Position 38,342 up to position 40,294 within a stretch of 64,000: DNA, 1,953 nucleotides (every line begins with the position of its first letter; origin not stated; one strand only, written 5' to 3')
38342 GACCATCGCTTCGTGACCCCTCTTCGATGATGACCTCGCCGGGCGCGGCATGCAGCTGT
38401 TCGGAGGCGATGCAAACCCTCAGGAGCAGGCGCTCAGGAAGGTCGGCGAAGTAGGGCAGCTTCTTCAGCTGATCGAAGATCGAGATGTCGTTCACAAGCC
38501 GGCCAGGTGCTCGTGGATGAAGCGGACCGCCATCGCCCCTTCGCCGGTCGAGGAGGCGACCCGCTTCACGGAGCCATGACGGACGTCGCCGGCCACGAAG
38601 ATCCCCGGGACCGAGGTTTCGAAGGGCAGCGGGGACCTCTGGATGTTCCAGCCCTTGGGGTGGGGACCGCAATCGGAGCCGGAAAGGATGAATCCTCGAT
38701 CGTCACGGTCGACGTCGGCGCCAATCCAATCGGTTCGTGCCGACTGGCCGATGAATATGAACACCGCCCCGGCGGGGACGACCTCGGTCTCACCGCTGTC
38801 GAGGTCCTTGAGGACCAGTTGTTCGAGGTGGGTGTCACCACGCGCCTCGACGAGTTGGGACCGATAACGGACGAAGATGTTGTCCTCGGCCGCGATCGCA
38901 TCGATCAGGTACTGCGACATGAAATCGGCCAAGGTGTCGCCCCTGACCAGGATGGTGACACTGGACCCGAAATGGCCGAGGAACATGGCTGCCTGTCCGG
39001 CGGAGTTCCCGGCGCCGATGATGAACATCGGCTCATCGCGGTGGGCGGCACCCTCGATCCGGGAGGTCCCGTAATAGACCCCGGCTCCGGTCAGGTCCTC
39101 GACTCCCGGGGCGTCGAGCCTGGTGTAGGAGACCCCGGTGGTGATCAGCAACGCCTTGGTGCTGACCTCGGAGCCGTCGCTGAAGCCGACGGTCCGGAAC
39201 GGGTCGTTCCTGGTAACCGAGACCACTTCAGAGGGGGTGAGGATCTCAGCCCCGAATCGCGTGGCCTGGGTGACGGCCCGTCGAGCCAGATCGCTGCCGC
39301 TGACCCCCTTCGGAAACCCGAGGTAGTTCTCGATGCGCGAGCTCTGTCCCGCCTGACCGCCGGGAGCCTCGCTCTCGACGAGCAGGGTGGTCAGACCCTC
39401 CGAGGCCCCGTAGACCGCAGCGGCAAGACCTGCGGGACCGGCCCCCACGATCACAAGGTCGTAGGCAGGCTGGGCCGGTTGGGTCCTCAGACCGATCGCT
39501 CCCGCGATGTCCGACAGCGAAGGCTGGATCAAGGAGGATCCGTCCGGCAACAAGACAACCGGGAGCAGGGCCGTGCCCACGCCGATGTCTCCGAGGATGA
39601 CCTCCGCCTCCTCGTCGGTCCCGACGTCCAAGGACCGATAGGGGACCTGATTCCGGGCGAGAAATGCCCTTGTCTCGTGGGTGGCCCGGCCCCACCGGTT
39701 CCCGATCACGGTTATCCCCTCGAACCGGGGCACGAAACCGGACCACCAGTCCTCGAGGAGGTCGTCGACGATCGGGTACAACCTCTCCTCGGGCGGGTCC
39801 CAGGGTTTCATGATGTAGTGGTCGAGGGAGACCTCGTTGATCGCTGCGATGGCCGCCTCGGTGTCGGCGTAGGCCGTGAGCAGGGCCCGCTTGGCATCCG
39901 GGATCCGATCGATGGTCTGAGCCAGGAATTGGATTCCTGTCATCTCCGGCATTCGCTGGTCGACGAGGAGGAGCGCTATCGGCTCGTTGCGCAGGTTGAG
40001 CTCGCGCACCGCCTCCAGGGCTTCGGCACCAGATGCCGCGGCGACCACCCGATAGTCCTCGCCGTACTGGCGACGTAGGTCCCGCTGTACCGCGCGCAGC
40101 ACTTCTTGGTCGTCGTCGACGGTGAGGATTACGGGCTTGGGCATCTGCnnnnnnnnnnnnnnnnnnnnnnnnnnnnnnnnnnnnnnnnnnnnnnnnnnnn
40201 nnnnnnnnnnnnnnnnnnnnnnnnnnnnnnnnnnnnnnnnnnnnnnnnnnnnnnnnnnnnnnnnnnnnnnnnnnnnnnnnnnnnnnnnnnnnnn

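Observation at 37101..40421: Signalling operon: UBP zinc finger, a receiver fused to a cysteine-less Grx/TrxR-like flavoprotein, and a cNMP-binding histidine kinase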

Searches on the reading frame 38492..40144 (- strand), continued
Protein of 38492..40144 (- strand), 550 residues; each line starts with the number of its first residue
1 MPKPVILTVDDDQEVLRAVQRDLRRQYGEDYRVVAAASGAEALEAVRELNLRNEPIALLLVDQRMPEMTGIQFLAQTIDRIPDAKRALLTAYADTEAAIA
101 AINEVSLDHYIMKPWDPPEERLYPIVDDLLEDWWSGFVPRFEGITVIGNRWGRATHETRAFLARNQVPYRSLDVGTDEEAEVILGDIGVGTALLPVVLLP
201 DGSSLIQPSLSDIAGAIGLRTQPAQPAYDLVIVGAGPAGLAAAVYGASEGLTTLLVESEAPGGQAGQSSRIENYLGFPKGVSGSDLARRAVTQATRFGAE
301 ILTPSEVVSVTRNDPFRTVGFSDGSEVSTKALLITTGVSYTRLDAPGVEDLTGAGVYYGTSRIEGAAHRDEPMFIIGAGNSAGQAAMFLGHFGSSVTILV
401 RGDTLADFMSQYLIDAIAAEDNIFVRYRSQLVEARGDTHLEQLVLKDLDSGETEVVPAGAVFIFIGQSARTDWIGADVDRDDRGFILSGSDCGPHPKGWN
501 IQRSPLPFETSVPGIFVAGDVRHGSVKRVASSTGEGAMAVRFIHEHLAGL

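Call 62: search_protein_families(library=ncbifam, proteins=[L026:3359-4702:+, L026:4719-5684:+, L025:1712-2968:+, L025:3010-3960:+, L035:7874-9043:+, L078:3672-5000:+], max_evalue=1e-10)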
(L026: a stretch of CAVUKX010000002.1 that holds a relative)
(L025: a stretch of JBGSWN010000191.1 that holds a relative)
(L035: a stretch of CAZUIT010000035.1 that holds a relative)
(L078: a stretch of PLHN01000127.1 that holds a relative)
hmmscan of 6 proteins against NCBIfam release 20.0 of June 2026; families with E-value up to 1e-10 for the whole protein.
L026:3359-4702:+ (448 aa): 5 families
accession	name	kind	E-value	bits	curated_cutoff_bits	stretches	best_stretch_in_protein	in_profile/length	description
TIGR04344.1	ovoA_Nterm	equivalog_domain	5.9e-80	269.3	400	1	17-446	16-444/444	5-histidylcysteine sulfoxide synthase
TIGR03440.2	egtB_TIGR03440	equivalog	3.4e-75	253.7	360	1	19-445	2-412/413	ergothioneine biosynthesis protein EgtB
NF041186.1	SenA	equivalog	8.5e-75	252.5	420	1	14-446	4-381/382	selenoneine synthase SenA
TIGR03525.2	GldK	equivalog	8.3e-15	55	350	0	307-447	252-405/408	T9SS ring complex lipoprotein PorK/GldK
TIGR04373.1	egtB_X_signatur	signature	8.3e-11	41.8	71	0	397-446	1-49/50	EgtB-related enzyme signature domain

L026:4719-5684:+ (322 aa): 2 families
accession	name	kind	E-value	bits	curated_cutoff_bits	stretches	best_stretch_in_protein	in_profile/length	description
TIGR03438.1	egtD_ergothio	equivalog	6.8e-89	298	290.9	1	16-315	4-297/301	L-histidine N(alpha)-methyltransferase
TIGR03439.1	methyl_EasF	subfamily_domain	8.3e-49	166.2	205.55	1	12-312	11-315/321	EasF family methyltransferase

L025:1712-2968:+ (419 aa): 3 families
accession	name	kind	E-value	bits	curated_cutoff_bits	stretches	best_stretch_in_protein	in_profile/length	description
TIGR03440.2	egtB_TIGR03440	equivalog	4.4e-166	553.1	360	1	10-416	2-413/413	ergothioneine biosynthesis protein EgtB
NF041186.1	SenA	equivalog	1e-99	334.5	420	1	6-416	5-381/382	selenoneine synthase SenA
TIGR04344.1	ovoA_Nterm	equivalog_domain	7.2e-33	114.1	400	1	7-415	15-443/444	5-histidylcysteine sulfoxide synthase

L025:3010-3960:+ (317 aa): 2 families
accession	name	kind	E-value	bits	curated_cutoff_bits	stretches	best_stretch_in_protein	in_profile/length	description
TIGR03438.1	egtD_ergothio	equivalog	4.1e-90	302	290.9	1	9-310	2-297/301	L-histidine N(alpha)-methyltransferase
TIGR03439.1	methyl_EasF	subfamily_domain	9.6e-50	169.3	205.55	1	6-308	10-316/321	EasF family methyltransferase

L035:7874-9043:+ (390 aa): 3 families
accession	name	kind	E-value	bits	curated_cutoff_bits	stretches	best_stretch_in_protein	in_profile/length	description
TIGR03440.2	egtB_TIGR03440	equivalog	1.1e-152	508.9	360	2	3-312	2-308/413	ergothioneine biosynthesis protein EgtB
NF041186.1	SenA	equivalog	1.4e-99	334.1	420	1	3-389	9-381/382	selenoneine synthase SenA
TIGR04344.1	ovoA_Nterm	equivalog_domain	1.2e-31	110.1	400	1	3-308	18-331/444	5-histidylcysteine sulfoxide synthase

L078:3672-5000:+ (443 aa): 5 families
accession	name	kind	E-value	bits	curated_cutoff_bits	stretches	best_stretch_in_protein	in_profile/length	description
TIGR04344.1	ovoA_Nterm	equivalog_domain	2.2e-82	277.3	400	1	11-441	14-444/444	5-histidylcysteine sulfoxide synthase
TIGR03440.2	egtB_TIGR03440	equivalog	1.7e-74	251.4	360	1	15-440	2-412/413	ergothioneine biosynthesis protein EgtB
NF041186.1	SenA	equivalog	2.3e-71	241.2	420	1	11-441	5-381/382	selenoneine synthase SenA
TIGR04373.1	egtB_X_signatur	signature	4.8e-12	45.8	71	1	392-441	1-49/50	EgtB-related enzyme signature domain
TIGR03525.2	GldK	equivalog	5.2e-12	45.8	350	0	303-442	253-405/408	T9SS ring complex lipoprotein PorK/GldK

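Call 64: find_related_loci(query=A4, collection=metagenome_contigs, flank=6000)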
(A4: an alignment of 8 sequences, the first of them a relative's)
Query A4 (559 aa) in metagenome_contigs; peptide patterns used: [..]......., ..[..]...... (x = any residue, [..] = any of these).
600 stretches matched a pattern (row limit reached: there are more); 527 encode a relative of the query (tblastn E <= 1e-3); the best 80 are kept; 80 distinct loci.
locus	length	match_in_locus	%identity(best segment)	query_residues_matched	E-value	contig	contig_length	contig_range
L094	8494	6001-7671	80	1-559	0e+0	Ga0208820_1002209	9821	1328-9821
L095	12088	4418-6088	75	1-559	0e+0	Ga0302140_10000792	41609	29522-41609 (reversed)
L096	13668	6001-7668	75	1-559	0e+0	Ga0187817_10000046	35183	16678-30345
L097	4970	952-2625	74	1-559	0e+0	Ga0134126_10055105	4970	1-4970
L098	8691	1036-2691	73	5-559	0e+0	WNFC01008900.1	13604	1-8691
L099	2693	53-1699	70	8-559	0e+0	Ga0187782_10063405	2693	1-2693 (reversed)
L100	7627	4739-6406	70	1-559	0e+0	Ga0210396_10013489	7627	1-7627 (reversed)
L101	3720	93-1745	69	5-558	0e+0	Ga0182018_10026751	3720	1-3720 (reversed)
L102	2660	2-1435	73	82-559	0e+0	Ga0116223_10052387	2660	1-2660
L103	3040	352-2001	60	6-558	0e+0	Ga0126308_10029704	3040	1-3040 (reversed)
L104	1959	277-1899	58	15-558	0e+0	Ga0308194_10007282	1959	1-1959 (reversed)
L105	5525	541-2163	59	15-558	0e+0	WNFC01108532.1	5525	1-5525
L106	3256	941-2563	58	16-558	0e+0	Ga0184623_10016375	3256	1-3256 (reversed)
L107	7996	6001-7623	60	15-558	0e+0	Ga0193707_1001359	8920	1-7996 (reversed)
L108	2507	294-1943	57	6-558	0e+0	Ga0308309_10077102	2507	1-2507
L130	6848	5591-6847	69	1-417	0e+0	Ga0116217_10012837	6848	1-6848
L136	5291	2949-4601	55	7-559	0e+0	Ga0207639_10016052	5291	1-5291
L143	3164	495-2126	54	6-558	0e+0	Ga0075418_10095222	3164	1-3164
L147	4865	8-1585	55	33-558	0e+0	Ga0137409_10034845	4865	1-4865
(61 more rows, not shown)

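Call 76: search_protein_families(library=padloc, proteins=[window:38492-40144:-], max_evalue=0.001)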
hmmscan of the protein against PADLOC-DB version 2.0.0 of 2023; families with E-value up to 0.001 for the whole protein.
window:38492-40144:- (550 aa): 0 families

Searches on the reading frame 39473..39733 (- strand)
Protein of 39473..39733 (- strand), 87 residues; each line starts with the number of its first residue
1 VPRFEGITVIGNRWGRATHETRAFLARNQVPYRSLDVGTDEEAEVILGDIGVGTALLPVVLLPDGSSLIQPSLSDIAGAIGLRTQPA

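Call 86: search_solved_structures(query=A6, max_evalue=1, show_alignments=3)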
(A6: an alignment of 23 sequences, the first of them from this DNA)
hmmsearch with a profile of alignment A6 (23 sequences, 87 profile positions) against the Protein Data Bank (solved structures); distinct sequences matched with E-value up to 1: 16.
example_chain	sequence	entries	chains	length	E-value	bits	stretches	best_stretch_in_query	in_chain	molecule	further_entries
2lqo_A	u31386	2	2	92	7.6e-09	38.5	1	9-79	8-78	Putative glutaredoxin Rv3198.1/MT3292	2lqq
7c12_A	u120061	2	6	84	0.00041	23.3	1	9-85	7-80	Glutaredoxin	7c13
7c10_A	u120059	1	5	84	0.0025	20.8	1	10-85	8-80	Glutaredoxin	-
3zit_A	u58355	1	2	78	0.0057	19.6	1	18-68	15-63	THIOREDOXIN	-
3zij_A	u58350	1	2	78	0.0063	19.5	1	19-68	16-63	THIOREDOXIN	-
6abr_A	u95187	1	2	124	0.24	14.4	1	16-58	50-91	Actin binding protein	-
4mjc_A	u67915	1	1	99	0.28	14.2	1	12-65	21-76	Probable glutaredoxin ssr2061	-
3qmx_A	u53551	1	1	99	0.28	14.2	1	12-65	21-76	Glutaredoxin A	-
4mjb_A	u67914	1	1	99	0.28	14.2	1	12-65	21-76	Probable glutaredoxin ssr2061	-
4mja_A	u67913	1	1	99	0.28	14.2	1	12-65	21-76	Probable glutaredoxin ssr2061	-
1s3d_A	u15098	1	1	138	0.29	14.2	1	20-73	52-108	Arsenate reductase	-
1sk0_A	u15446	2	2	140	0.3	14.1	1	20-73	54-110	Arsenate reductase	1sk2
3m3m_A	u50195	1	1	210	0.36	13.9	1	8-70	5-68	Glutathione S-transferase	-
6abs_A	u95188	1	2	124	0.42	13.6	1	20-58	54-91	Actin binding protein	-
3tot_A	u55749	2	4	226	0.52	13.3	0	7-70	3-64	Glutathione s-transferase protein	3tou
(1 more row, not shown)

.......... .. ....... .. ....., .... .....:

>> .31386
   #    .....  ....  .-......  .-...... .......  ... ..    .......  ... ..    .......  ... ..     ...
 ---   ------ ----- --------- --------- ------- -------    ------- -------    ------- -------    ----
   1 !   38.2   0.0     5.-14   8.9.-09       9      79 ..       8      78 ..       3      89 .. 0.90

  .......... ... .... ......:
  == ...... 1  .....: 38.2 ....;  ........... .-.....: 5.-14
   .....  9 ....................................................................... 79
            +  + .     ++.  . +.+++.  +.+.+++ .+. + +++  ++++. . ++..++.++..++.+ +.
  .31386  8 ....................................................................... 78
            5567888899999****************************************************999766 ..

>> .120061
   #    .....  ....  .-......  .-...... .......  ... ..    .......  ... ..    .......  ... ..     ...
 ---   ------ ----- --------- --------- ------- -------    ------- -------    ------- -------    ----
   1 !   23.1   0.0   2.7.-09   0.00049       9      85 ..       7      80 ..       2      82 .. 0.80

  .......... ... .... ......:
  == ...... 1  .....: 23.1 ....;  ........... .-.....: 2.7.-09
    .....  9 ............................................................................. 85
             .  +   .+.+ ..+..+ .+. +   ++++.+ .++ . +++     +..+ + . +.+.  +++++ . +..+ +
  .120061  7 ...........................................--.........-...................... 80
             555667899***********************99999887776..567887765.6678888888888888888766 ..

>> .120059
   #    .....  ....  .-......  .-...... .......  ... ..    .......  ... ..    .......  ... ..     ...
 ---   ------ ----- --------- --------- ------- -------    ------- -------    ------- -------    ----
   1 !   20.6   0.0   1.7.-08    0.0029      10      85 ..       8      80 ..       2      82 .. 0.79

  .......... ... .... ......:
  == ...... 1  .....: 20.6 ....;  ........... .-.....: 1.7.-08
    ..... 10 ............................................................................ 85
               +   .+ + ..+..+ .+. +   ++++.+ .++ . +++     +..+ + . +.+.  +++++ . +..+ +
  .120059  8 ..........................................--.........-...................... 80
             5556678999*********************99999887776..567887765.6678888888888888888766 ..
